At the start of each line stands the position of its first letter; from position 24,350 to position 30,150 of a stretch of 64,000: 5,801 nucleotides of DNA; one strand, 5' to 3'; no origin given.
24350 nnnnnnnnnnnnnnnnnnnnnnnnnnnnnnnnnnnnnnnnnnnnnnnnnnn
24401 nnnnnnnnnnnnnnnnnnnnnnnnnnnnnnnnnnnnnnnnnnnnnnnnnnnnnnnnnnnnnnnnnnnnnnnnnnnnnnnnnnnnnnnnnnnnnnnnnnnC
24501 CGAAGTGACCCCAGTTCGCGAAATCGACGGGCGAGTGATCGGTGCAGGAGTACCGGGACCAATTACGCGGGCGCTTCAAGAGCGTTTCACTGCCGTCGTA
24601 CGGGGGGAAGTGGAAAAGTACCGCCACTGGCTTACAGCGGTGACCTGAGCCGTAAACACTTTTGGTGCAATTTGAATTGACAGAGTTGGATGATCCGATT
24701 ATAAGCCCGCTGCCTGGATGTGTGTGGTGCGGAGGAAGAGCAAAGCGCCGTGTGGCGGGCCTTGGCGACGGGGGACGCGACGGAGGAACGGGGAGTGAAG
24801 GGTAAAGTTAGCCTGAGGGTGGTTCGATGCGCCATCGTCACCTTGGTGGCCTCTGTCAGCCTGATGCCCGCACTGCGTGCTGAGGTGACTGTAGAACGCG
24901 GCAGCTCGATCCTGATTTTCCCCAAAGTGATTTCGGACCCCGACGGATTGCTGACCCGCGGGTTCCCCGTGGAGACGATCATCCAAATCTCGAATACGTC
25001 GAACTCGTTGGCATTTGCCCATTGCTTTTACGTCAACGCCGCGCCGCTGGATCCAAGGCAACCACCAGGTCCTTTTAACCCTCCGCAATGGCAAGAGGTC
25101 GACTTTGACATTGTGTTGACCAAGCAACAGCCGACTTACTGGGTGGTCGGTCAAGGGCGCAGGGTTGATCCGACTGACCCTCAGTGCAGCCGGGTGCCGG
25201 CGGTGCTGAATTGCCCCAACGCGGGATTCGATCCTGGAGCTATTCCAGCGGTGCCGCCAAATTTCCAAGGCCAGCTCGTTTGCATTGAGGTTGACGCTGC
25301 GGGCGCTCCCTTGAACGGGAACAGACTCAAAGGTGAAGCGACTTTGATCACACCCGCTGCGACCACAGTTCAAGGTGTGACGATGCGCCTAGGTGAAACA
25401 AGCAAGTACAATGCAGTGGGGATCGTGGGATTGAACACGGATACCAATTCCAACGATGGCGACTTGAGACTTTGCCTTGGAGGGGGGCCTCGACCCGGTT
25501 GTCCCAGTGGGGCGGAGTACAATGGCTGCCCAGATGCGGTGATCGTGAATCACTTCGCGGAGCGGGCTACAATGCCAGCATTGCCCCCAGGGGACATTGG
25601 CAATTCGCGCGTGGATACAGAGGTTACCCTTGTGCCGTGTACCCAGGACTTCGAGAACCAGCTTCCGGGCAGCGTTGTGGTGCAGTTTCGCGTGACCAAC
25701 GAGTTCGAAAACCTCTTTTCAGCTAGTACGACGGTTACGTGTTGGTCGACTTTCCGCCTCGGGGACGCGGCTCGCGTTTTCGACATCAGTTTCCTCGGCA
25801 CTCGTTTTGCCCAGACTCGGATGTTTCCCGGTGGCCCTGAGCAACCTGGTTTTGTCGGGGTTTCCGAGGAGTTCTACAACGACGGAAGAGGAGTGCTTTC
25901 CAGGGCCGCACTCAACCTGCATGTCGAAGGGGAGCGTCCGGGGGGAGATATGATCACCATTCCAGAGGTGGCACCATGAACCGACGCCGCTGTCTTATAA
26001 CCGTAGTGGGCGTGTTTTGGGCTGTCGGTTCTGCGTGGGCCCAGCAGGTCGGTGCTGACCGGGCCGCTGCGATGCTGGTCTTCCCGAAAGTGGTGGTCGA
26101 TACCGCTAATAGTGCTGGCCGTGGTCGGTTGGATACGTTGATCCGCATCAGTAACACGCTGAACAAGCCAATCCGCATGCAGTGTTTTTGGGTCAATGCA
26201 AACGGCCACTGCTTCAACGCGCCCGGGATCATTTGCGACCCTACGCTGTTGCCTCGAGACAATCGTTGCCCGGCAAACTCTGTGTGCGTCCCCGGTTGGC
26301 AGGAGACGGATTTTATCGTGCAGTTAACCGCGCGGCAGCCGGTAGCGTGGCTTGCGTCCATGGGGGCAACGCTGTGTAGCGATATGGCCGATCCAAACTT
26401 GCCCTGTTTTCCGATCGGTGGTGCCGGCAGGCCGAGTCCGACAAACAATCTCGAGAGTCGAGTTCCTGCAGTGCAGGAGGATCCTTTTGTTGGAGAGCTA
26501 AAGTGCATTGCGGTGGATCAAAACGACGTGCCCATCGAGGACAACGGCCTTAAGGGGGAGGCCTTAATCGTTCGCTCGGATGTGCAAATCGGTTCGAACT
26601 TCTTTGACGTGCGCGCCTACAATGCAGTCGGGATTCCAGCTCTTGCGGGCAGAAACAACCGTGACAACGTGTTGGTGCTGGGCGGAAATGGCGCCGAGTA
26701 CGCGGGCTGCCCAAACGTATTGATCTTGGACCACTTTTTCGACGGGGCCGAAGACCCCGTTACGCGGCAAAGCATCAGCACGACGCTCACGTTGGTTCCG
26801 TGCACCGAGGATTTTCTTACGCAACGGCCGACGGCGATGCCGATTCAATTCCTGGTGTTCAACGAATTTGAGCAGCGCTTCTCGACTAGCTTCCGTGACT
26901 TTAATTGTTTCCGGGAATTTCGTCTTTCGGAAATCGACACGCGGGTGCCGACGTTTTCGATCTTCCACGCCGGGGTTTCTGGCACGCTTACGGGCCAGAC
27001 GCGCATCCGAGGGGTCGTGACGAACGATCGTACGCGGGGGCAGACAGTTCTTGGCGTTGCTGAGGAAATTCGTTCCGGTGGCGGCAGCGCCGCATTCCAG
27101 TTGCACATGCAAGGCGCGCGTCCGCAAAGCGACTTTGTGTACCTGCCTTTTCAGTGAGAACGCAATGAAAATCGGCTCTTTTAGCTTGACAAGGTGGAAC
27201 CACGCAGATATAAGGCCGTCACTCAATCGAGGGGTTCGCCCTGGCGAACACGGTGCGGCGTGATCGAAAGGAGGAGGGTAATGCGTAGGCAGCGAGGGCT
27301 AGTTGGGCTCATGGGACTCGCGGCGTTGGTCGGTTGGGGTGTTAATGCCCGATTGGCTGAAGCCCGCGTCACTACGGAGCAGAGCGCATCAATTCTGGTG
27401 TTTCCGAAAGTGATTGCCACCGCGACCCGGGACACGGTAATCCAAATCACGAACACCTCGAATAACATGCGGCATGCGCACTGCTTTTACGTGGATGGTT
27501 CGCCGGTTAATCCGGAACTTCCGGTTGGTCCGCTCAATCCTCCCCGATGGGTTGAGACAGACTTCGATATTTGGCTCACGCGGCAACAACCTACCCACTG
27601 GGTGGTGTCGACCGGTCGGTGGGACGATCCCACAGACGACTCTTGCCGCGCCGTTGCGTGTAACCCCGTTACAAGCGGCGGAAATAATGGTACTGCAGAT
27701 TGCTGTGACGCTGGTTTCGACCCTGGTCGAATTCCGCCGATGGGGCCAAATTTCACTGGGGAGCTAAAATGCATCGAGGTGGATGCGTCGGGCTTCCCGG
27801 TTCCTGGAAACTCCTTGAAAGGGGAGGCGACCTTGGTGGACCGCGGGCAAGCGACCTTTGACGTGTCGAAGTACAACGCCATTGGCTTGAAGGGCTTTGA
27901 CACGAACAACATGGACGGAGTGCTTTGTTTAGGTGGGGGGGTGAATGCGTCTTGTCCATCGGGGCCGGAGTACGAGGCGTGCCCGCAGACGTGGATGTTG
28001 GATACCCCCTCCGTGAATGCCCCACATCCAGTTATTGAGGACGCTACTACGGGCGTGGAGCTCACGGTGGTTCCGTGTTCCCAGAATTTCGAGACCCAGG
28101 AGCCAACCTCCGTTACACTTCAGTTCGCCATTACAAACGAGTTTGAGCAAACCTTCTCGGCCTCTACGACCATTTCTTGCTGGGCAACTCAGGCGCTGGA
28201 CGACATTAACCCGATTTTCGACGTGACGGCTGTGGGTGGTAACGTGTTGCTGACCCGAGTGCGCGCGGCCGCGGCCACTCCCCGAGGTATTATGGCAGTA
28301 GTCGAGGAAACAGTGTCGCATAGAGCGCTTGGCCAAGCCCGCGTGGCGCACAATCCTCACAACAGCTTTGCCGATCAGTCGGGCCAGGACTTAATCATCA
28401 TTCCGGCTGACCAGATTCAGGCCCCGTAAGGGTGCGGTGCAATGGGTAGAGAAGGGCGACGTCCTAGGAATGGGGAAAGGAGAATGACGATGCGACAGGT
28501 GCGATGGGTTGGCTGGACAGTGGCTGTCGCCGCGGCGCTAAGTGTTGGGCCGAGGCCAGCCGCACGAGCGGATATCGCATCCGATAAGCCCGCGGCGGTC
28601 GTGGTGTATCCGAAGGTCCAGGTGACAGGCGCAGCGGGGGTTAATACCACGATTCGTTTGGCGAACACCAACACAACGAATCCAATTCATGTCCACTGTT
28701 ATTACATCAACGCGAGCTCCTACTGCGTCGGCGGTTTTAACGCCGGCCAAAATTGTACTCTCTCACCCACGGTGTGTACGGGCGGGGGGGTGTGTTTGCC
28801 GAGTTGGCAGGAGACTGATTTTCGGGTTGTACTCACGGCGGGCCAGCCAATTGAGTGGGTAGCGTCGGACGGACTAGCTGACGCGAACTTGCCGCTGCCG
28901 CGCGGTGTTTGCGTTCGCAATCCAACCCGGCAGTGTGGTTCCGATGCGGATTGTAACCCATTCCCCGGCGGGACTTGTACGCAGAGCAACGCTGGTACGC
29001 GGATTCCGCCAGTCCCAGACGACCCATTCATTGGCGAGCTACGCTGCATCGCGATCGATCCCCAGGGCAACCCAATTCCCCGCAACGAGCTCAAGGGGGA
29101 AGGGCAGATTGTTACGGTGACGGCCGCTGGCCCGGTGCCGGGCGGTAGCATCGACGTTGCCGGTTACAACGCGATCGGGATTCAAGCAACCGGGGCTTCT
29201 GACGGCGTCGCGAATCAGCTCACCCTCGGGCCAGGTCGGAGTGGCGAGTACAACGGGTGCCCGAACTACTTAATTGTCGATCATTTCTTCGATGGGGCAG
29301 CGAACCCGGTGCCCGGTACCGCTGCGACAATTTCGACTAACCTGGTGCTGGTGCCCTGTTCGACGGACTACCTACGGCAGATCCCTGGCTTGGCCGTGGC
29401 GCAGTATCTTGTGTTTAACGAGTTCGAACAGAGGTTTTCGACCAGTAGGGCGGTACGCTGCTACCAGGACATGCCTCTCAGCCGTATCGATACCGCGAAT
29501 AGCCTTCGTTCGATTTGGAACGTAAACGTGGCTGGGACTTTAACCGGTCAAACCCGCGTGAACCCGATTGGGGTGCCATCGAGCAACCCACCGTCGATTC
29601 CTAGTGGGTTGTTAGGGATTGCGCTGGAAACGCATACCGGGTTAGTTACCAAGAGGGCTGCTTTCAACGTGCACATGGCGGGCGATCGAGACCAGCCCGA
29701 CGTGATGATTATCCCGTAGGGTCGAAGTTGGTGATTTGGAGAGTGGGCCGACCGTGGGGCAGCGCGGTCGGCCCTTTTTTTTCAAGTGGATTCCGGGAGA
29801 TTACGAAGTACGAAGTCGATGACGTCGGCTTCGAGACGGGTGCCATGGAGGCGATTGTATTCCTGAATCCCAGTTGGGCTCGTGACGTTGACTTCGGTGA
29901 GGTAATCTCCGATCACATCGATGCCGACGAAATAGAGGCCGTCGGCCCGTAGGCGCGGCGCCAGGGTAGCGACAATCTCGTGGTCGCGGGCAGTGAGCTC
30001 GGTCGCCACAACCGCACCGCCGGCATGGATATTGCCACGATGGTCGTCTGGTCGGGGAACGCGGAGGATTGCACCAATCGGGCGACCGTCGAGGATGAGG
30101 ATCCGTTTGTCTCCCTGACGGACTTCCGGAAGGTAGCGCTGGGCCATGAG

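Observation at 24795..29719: Tandem array of four paralogous, secreted, cysteine-rich proteins of an unrecognised family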

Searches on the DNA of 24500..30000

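Call 17: search_rna_families(source=window, start=24500, end=30000, threshold=evalue, max_evalue=1)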
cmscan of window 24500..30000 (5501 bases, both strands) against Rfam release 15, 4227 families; matches with E-value up to 1: 0.
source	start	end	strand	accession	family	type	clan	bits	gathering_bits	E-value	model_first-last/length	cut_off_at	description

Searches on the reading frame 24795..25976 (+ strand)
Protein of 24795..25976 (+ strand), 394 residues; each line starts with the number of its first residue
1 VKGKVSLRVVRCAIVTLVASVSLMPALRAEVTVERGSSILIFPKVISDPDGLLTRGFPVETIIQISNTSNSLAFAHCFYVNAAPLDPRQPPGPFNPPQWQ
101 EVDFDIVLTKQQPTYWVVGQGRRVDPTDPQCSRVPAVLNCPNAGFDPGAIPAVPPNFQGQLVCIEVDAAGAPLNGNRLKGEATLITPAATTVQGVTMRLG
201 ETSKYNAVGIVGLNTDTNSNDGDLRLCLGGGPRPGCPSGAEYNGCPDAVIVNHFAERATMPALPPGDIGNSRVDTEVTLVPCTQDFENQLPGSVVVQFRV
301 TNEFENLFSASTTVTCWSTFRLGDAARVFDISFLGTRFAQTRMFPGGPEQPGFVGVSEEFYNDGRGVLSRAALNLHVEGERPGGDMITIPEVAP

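Call 4: search_protein_families(library=pfam, proteins=[window:24795-25976:+], max_evalue=1)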
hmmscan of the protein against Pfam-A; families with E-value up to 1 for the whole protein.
window:24795-25976:+ (394 aa): 0 families

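Call 5: search_protein_families(library=ncbifam, proteins=[window:24795-25976:+], max_evalue=1)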
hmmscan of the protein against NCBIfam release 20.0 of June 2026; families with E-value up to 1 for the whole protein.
window:24795-25976:+ (394 aa): 0 families

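Call 7: find_homologous_proteins(query=A1)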
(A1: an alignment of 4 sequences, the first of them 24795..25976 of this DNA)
Query A1 (4 sequences) (394 aa, profile of the alignment): 969 proteins with E <= 0.001 among 8000 candidates; the best 120 are listed.
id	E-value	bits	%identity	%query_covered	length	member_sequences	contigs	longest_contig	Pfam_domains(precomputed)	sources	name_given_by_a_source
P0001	1.4e-179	615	45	92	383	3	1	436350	-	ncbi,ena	-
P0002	1.1e-172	593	46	92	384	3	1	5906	-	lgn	-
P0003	3.9e-172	591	47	92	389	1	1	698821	-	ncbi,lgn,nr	ncbi:MAG: hypothetical protein KatS3mg077_2782 [Candidatus Binatia bacterium]|nr:MAG: hypothetical p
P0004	3.5e-170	584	45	92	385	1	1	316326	-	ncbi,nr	ncbi:MAG: hypothetical protein N3C12_12140 [Candidatus Binatia bacterium]|nr:hypothetical protein [C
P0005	2.5e-169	581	47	92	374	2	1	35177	-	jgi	-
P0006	7.6e-168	577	44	92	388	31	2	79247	-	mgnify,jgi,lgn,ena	mgnify:CR=1 FL=1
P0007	2.7e-163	562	47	92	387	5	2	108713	-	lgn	-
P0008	4.3e-163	561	89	100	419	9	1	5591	-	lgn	-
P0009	1.1e-161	556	48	92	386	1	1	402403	-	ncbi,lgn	-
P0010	1.4e-161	556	45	92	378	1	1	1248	-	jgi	jgi:hypothetical protein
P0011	3.2e-160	551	86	100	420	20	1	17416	-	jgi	-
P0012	1.8e-157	542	48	92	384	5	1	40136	-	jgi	-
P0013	1.6e-152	526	49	92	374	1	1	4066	-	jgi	jgi:hypothetical protein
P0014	9.7e-151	520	74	100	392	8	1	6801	-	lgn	-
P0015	1.9e-150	519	74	100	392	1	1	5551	-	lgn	-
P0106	2.8e-129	450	52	91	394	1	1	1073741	-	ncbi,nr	ncbi:MAG: hypothetical protein KatS3mg076_2333 [Candidatus Binatia bacterium]|nr:MAG: hypothetical p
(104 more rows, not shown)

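Call 18: find_encoding_contigs(protein=P0003, flank=10000, max_places=2)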
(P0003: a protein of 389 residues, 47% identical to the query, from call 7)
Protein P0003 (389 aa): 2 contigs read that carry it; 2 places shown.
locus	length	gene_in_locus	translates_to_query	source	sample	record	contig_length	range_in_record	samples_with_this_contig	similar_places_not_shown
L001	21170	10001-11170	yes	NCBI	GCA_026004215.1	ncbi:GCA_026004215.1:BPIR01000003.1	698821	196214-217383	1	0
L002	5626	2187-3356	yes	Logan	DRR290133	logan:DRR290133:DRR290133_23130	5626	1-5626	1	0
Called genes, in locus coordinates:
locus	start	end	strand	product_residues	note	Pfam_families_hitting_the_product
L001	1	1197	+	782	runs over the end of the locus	PF01751:Toprim, PF01131:Topoisom_bac, PF01396:Zn_ribbon_Top1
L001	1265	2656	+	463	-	PF01134:GIDA, PF01266:DAO (faint), PF13450:NAD_binding_8 (weak)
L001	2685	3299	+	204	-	PF00571:CBS, PF01842:ACT (weak), PF22190:TTHA0829-like_ACT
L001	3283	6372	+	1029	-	PF03710:GlnE, PF10335:DUF294_C (faint), PF08335:GlnD_UR_UTase, PF03710:GlnE, PF08335:GlnD_UR_UTase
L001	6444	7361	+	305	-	PF01063:Aminotran_4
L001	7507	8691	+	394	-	-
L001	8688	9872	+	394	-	-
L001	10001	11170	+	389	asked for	-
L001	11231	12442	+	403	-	-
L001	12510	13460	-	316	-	PF02951:GSH-S_N, PF02955:GSH-S_ATP, PF08443:RimK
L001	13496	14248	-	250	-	PF20260:PUA_4, PF04452:Methyltrans_RNA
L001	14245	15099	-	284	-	PF06325:PrmA, PF05175:MTS, PF13489:Methyltransf_23, PF13649:Methyltransf_25, PF13847:Methyltransf_31, PF08241:Methyltransf_11, PF08242:Methyltransf_12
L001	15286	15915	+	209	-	PF03009:GDPD, PF13653:GDPD_2 (weak)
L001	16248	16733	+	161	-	PF02674:Colicin_V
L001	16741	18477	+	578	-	PF01807:Zn_ribbon_DnaG, PF08275:DNAG_N, PF01751:Toprim, PF13155:Toprim_2, PF13362:Toprim_3, PF13662:Toprim_4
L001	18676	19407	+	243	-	-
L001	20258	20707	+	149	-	PF02381:MraZ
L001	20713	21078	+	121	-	PF04977:DivIC (weak)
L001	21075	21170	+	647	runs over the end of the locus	PF03717:PBP_dimer, PF00905:Transpeptidase, PF03793:PASTA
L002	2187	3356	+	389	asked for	-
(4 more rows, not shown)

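Call 19: find_encoding_contigs(protein=P0106, flank=10000, max_places=2)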
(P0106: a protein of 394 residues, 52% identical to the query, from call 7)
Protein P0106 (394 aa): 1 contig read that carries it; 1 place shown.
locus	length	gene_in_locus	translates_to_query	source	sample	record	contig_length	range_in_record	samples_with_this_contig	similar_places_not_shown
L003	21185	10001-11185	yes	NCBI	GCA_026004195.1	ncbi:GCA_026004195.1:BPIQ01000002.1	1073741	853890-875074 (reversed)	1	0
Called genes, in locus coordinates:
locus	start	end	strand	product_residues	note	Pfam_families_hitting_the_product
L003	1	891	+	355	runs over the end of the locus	PF01075:Glyco_transf_9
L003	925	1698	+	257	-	PF17131:TP_0789-like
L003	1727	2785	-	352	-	PF13385:Laminin_G_3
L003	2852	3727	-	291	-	PF01522:Polysacc_deac_1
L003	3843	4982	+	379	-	PF02481:DNA_processg_A, PF17782:WHD_DprA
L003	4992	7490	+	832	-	PF01751:Toprim, PF01131:Topoisom_bac, PF01396:Zn_ribbon_Top1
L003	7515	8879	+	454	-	PF01134:GIDA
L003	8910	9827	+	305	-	PF01063:Aminotran_4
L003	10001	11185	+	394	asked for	-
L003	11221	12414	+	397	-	-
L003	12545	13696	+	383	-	-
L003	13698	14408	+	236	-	-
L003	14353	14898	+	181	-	-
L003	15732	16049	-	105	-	-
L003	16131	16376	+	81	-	-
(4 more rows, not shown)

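Call 63: search_protein_families(library=phrogs, proteins=[window:24795-25976:+], max_evalue=0.1)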
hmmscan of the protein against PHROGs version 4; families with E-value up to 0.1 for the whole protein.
window:24795-25976:+ (394 aa): 0 families
